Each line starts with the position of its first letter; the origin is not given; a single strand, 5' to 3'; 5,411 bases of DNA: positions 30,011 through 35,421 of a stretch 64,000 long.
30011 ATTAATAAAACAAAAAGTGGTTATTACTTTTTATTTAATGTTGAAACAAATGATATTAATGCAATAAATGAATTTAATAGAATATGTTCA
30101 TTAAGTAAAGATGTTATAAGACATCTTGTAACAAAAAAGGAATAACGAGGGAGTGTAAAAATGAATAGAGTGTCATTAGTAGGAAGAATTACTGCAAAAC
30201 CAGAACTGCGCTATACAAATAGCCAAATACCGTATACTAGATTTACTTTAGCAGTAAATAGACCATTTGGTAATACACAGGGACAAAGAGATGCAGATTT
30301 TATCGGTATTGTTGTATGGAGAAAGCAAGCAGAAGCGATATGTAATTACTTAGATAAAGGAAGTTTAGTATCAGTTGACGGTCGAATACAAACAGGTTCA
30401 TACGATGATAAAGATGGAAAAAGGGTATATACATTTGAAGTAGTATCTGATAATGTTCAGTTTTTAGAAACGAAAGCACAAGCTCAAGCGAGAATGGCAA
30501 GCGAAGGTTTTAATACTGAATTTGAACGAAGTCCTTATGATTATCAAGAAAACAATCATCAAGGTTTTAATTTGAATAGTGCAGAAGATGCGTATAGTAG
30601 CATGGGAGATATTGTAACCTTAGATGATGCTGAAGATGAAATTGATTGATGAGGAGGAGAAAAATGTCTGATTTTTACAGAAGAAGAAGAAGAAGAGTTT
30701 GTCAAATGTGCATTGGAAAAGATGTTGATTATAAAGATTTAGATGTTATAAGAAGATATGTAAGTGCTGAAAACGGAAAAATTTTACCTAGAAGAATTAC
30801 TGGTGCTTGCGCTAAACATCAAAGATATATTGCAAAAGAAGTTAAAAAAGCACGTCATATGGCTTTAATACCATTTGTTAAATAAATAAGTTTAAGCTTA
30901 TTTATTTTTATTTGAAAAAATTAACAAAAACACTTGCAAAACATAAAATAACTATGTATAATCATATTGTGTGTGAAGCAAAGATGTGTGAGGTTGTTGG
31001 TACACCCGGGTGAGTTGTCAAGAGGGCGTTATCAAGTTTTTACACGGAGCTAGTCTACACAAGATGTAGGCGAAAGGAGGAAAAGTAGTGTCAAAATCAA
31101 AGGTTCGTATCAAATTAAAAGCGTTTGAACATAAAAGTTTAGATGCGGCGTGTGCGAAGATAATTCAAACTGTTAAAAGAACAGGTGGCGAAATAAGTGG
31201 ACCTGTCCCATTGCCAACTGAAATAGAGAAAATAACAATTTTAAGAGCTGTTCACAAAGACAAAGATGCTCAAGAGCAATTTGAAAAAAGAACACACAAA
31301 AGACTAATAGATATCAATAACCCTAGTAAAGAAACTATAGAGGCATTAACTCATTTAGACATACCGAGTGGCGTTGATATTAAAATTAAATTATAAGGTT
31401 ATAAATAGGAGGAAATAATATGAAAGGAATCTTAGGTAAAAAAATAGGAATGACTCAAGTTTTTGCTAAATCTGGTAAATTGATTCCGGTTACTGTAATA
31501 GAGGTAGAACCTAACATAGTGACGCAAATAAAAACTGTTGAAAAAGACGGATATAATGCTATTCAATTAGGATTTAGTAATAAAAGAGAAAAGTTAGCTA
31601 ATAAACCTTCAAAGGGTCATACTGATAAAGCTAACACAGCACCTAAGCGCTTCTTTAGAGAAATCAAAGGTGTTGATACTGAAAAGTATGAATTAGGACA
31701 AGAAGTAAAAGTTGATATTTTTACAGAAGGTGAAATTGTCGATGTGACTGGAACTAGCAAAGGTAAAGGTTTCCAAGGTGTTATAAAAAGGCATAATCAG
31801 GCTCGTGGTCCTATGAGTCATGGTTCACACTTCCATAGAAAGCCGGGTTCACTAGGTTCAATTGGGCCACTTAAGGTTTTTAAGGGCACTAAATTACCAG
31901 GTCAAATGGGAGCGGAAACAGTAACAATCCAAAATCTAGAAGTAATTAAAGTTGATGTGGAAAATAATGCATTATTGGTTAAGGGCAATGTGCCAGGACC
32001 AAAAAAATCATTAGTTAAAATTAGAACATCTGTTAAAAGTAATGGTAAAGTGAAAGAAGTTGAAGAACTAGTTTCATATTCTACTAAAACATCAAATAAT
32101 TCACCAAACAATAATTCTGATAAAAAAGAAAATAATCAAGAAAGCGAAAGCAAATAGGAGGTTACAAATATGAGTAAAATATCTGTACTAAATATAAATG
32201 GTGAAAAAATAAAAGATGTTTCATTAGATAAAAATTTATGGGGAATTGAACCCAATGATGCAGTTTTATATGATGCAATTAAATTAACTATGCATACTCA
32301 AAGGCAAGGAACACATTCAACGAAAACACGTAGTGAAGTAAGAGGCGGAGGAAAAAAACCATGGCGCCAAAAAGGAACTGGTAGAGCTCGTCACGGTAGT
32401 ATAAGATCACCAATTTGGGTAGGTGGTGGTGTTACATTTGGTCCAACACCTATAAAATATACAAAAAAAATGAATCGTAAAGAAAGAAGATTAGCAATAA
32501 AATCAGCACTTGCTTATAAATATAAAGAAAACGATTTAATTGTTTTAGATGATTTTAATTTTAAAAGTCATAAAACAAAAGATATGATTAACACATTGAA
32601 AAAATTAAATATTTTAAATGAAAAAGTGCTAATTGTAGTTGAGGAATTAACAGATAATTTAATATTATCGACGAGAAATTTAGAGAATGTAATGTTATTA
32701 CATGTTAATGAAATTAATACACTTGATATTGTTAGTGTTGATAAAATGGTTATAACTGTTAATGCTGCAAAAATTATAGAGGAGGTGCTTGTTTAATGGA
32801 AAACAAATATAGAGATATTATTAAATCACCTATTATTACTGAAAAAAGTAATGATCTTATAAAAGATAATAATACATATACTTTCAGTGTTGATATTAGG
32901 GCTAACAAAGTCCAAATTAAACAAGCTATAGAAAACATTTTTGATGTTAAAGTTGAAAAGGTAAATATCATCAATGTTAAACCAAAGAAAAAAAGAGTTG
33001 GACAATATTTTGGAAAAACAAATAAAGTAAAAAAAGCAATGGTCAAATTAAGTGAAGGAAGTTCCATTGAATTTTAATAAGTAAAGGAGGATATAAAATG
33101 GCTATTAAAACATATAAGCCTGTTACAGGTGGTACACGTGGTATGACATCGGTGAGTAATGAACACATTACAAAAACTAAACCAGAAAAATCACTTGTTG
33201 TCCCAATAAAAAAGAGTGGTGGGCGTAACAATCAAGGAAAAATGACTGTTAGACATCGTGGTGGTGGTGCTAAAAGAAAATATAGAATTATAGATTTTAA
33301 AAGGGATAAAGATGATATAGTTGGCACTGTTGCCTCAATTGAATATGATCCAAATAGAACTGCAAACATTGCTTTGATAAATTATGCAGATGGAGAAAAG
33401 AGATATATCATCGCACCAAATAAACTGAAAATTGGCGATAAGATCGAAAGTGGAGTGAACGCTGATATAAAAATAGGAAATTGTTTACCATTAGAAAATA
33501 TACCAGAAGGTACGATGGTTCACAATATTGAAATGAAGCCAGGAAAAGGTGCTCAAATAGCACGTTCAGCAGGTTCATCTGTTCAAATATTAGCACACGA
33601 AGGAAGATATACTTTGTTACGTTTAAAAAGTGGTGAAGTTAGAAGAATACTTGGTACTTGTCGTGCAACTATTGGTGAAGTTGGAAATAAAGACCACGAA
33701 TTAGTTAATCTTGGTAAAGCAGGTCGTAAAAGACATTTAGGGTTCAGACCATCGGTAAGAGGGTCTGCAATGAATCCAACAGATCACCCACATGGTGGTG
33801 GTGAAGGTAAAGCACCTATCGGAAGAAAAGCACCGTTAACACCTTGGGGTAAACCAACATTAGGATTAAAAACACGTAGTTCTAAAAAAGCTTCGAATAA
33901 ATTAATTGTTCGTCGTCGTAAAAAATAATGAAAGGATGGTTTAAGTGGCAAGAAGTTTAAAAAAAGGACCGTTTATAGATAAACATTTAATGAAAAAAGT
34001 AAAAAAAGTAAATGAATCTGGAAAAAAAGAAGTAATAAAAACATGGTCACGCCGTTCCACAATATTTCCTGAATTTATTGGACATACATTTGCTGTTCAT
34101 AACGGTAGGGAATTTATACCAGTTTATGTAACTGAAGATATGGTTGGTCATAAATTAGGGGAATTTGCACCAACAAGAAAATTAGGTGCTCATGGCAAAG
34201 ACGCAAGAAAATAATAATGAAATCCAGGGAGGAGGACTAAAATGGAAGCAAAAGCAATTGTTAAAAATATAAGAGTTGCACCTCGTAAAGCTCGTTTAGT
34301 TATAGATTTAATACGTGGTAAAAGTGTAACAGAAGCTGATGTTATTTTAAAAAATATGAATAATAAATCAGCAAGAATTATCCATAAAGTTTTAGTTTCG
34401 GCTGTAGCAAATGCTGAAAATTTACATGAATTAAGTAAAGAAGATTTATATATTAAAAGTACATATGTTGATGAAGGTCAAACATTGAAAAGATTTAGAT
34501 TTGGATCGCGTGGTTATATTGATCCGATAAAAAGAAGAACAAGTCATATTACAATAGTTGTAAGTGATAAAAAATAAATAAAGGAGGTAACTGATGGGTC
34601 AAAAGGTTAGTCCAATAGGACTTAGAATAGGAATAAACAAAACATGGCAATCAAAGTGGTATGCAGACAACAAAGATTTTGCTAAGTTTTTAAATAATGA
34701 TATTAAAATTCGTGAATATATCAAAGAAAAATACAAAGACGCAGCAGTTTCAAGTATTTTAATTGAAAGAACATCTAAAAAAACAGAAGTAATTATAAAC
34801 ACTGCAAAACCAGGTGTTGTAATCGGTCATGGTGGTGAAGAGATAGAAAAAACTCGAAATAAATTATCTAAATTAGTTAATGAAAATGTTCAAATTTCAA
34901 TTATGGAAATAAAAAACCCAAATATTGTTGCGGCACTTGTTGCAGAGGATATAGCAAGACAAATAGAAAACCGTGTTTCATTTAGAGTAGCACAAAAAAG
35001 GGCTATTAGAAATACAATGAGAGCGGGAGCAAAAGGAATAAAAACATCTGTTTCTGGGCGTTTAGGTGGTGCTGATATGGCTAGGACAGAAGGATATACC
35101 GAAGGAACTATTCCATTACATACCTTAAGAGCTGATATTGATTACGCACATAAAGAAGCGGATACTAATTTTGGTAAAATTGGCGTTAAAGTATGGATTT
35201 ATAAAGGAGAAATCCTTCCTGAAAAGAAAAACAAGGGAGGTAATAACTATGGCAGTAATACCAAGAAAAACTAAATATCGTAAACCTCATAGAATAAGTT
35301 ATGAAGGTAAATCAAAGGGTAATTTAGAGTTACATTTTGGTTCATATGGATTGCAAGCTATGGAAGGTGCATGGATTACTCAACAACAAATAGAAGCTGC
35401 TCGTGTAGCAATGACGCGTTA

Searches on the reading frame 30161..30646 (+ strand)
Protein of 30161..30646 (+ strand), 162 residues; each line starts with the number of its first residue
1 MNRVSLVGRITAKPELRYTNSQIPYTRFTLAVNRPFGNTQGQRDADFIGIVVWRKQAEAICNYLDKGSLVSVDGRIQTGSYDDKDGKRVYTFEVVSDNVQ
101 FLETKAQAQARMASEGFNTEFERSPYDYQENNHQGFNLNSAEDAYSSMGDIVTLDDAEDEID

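Call 55: search_protein_families(library=pfam, proteins=[window:30161-30646:+], max_evalue=0.00001)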
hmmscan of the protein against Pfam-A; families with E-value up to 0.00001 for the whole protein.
window:30161-30646:+ (162 aa): 1 family
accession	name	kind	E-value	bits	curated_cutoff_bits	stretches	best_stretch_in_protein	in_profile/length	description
PF00436.31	SSB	-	6.9e-34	116.5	26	1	1-102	1-104/104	Single-strand binding protein family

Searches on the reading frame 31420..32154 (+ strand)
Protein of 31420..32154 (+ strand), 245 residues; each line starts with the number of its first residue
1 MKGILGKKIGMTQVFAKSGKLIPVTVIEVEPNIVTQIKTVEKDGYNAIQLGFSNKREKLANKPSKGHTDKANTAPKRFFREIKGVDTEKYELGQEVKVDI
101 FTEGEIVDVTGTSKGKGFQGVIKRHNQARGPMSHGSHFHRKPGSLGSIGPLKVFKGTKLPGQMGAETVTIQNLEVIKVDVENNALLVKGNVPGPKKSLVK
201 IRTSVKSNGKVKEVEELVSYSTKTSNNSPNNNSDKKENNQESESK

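Call 55: search_protein_families(library=pfam, proteins=[window:31420-32154:+], max_evalue=0.00001)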
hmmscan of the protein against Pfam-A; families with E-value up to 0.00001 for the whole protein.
window:31420-32154:+ (245 aa): 1 family
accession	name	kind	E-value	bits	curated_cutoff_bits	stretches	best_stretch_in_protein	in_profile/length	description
PF00297.29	Ribosomal_L3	-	3.8e-22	79.2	22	1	98-179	209-289/369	Ribosomal protein L3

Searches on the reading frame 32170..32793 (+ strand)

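Call 55: search_protein_families(library=pfam, proteins=[window:32170-32793:+], max_evalue=0.00001)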
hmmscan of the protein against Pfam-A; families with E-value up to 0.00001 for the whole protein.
window:32170-32793:+ (208 aa): 1 family
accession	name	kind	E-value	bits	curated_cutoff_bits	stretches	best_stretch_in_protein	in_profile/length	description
PF00573.27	Ribosomal_L4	-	2.3e-71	239.8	25.8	1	17-205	1-189/190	Ribosomal protein L4/L1 family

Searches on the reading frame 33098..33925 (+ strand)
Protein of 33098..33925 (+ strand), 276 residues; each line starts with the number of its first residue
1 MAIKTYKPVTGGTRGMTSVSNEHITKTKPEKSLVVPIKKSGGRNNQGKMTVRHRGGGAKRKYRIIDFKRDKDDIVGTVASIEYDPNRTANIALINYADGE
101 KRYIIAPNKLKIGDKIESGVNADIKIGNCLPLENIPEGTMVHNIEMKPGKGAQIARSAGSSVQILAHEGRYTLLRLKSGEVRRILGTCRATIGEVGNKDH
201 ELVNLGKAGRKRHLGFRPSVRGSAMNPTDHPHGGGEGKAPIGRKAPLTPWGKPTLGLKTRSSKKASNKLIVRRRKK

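Call 55: search_protein_families(library=pfam, proteins=[window:33098-33925:+], max_evalue=0.00001)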
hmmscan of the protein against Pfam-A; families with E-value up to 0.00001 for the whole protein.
window:33098-33925:+ (276 aa): 2 families
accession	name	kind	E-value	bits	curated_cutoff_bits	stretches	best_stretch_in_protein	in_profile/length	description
PF03947.24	Ribosomal_L2_C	-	5.4e-57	191.7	33.7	1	125-251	1-126/126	Ribosomal Proteins L2, C-terminal domain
PF00181.30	Ribosomal_L2_N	-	2.9e-39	133.4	23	1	42-118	1-77/77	Ribosomal Proteins L2, RNA binding N-terminal domain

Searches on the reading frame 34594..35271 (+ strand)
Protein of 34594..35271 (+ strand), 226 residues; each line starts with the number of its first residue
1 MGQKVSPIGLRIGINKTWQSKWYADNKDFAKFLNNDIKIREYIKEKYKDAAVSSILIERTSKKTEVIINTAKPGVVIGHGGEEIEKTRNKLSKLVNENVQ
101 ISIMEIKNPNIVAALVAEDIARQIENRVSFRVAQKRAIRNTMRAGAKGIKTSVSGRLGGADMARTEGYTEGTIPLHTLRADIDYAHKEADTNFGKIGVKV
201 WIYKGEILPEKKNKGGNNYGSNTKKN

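Call 55: search_protein_families(library=pfam, proteins=[window:34594-35271:+], max_evalue=0.00001)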
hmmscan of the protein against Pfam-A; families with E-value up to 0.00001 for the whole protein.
window:34594-35271:+ (226 aa): 2 families
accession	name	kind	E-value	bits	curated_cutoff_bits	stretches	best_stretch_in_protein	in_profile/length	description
PF00189.25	Ribosomal_S3_C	-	4.2e-36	123.8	34.1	1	120-202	1-83/83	Ribosomal protein S3, C-terminal domain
PF07650.23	KH_2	-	4.8e-17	62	22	1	38-110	1-77/78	KH domain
